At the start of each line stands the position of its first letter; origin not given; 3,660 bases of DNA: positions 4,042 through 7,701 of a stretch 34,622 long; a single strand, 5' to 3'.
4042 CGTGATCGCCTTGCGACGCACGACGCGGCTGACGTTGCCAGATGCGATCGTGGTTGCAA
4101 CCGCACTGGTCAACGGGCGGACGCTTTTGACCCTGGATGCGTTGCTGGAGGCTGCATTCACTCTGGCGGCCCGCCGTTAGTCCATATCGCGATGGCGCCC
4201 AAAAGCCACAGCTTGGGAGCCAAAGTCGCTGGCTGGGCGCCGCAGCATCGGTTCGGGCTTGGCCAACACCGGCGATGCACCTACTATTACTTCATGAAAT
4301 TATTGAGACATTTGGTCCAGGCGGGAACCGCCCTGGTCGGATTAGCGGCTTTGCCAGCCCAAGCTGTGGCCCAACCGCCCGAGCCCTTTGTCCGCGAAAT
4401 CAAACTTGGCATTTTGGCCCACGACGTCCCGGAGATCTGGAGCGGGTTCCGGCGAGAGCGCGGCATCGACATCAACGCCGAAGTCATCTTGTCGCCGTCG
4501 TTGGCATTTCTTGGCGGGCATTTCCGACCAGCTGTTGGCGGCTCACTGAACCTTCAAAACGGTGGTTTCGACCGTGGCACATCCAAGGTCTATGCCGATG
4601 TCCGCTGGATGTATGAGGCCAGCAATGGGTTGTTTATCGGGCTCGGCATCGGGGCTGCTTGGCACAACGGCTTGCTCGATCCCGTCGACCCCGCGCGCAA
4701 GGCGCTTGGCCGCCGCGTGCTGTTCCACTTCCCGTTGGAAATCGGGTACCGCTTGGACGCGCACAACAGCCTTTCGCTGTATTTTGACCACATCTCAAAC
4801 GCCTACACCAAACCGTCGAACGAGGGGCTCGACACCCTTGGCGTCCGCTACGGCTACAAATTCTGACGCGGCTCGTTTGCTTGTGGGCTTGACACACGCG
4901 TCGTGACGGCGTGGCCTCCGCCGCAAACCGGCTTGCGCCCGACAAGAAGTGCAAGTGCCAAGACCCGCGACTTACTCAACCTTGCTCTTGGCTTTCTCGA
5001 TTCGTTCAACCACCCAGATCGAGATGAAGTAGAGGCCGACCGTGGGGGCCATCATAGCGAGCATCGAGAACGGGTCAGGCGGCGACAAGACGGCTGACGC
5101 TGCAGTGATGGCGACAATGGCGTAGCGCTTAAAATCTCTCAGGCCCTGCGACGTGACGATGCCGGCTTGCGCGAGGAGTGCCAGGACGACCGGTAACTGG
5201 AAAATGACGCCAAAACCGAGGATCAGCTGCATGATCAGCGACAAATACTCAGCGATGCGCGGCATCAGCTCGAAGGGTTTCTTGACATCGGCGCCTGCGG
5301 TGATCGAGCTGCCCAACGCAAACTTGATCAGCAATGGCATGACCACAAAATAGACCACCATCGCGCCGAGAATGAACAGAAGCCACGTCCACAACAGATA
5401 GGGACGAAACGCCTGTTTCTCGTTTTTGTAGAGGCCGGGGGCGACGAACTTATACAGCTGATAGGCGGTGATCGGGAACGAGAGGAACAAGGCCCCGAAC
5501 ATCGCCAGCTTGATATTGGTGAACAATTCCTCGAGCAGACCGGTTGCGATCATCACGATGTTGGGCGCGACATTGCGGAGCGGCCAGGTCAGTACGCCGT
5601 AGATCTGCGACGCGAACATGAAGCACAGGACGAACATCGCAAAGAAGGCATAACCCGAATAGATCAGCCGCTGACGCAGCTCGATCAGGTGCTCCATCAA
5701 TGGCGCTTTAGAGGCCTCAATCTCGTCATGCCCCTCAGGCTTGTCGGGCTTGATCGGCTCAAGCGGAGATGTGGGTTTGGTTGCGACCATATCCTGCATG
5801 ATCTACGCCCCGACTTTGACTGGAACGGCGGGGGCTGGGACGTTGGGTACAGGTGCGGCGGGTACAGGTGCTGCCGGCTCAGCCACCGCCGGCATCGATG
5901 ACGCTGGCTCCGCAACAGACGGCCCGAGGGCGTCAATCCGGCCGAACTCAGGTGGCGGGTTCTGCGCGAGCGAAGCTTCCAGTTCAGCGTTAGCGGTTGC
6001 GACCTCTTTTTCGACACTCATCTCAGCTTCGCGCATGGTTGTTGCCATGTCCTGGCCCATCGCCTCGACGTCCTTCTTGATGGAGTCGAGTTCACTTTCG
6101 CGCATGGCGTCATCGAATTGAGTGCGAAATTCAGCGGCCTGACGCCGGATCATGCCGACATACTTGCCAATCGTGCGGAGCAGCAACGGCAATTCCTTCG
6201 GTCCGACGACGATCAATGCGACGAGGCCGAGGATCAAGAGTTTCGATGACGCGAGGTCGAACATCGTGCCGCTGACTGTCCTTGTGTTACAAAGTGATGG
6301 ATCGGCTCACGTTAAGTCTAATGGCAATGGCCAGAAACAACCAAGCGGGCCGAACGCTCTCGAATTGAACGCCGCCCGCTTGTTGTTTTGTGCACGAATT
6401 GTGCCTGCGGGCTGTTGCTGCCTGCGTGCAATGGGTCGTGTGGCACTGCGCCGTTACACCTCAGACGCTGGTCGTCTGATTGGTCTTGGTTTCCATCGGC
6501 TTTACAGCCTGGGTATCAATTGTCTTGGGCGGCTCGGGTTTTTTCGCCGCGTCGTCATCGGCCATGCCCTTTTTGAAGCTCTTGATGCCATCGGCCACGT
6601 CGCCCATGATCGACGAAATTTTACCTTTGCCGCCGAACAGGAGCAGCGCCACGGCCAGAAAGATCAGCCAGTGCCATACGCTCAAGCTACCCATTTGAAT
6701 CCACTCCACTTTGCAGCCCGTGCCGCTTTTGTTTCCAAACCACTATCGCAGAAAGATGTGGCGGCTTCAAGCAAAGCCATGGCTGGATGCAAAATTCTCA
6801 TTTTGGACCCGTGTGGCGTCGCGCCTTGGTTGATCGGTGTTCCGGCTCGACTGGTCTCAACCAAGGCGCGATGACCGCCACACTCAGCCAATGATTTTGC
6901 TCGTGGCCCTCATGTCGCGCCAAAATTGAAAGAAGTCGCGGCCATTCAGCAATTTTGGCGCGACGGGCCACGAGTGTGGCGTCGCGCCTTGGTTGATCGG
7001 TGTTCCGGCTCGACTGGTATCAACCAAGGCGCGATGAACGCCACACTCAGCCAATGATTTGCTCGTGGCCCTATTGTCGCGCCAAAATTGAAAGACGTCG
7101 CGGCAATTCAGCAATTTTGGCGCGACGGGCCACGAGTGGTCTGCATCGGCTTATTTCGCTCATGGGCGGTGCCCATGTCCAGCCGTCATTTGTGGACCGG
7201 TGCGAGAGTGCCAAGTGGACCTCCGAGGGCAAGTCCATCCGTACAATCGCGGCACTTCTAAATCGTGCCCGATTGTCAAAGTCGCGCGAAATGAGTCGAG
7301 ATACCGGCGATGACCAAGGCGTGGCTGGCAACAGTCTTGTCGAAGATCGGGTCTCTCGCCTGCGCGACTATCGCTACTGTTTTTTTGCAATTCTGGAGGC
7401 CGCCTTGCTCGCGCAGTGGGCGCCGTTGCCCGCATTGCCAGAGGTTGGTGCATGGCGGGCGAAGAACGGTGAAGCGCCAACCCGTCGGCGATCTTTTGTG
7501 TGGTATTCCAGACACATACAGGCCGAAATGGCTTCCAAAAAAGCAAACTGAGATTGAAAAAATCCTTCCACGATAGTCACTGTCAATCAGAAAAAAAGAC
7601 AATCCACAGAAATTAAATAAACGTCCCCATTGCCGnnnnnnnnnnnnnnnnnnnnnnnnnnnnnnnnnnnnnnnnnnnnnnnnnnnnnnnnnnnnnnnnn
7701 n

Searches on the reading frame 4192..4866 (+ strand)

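Call 7: search_protein_families(library=pfam, proteins=[window:4192-4866:+], max_evalue=0.01)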
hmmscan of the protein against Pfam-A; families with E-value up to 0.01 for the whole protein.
window:4192-4866:+ (224 aa): 2 families
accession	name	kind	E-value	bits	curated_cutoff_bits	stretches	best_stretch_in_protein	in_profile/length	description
PF09411.16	PagL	-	1.8e-16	60.9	23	1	140-223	54-136/136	Lipid A 3-O-deacylase (PagL)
PF13505.12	OMP_b-brl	-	0.0066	17.1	28.7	0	111-198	20-105/175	Outer membrane protein beta-barrel domain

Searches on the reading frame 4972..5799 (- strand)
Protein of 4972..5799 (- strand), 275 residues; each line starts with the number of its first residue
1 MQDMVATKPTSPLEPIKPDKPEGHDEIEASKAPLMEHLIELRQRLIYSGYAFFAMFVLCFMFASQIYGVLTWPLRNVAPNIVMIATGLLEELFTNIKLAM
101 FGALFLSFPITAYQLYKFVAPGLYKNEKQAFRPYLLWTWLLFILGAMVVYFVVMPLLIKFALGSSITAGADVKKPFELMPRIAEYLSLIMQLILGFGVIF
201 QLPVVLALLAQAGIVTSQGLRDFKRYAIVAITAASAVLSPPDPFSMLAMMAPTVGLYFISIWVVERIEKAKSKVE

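Call 66: search_protein_families(library=pfam, proteins=[window:4972-5799:-], max_evalue=1)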
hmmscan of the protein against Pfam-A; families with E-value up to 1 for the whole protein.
window:4972-5799:- (275 aa): 1 family
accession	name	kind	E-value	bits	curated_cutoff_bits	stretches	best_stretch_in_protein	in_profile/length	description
PF00902.23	TatC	-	2.8e-66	223.7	25.1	1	36-252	1-208/208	Sec-independent protein translocase protein (TatC)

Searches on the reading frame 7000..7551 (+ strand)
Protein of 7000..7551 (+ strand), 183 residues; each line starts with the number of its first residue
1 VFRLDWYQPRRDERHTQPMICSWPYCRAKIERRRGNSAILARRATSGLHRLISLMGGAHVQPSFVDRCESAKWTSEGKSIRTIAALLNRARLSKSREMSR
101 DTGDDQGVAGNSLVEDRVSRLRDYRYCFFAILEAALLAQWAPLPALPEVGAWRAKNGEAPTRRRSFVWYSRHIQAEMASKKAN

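Call 7: search_protein_families(library=pfam, proteins=[window:7000-7551:+], max_evalue=0.01)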
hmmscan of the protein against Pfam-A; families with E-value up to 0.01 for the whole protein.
window:7000-7551:+ (183 aa): 1 family
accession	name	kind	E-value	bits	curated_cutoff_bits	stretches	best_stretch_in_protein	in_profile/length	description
PF13936.12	HTH_38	-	2.3e-05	24.5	27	1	63-100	6-43/44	Helix-turn-helix domain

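Call 9: search_protein_families(library=ncbifam, proteins=[window:7000-7551:+], max_evalue=0.1)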
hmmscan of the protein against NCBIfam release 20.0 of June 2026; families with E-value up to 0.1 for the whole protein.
window:7000-7551:+ (183 aa): 0 families

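Call 10: search_protein_families(library=padloc, proteins=[window:7000-7551:+], max_evalue=0.1)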
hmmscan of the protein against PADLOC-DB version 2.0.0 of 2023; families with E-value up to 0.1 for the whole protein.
window:7000-7551:+ (183 aa): 0 families
